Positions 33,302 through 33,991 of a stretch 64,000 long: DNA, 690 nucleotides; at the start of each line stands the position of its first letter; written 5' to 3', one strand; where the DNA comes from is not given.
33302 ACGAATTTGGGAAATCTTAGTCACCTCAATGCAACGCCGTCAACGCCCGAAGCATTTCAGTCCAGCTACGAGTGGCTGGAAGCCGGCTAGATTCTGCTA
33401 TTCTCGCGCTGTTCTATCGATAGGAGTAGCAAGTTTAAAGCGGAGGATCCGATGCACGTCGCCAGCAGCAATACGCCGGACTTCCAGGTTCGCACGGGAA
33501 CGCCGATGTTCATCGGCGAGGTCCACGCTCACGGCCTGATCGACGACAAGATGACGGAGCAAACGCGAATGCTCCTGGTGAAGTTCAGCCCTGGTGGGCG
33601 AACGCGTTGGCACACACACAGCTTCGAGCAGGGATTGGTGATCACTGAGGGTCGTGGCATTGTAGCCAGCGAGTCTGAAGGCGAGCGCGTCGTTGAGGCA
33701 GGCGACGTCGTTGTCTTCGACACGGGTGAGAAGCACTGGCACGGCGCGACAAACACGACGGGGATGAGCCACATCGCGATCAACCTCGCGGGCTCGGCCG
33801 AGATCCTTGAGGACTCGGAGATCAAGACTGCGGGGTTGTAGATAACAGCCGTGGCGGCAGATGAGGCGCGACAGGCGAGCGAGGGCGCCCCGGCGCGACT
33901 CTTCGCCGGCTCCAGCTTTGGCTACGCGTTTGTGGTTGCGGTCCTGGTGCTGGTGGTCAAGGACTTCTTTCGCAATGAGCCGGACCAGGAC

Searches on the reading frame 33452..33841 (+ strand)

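Call 7: search_protein_families(library=pfam, proteins=[window:33452-33841:+])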
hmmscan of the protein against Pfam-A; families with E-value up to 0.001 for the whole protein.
window:33452-33841:+ (129 aa): 3 families
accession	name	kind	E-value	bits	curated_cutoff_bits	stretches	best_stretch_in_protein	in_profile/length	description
PF07883.17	Cupin_2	-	1.3e-11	44.4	27.2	1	42-104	2-63/70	Cupin domain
PF00190.28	Cupin_1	-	6.1e-05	23.1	22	1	38-115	33-118/151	Cupin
PF05899.18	Cupin_3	-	0.00071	19.7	23.5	0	47-93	15-60/74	EutQ-like cupin domain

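Call 8: search_protein_families(library=ncbifam, proteins=[window:33452-33841:+])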
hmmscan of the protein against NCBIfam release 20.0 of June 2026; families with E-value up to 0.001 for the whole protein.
window:33452-33841:+ (129 aa): 1 family
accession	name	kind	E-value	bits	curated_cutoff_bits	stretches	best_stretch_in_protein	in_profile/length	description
NF049940.1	MandnitrLy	equivalog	4.3e-30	104.2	140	1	16-112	13-109/130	(R)-mandelonitrile lyase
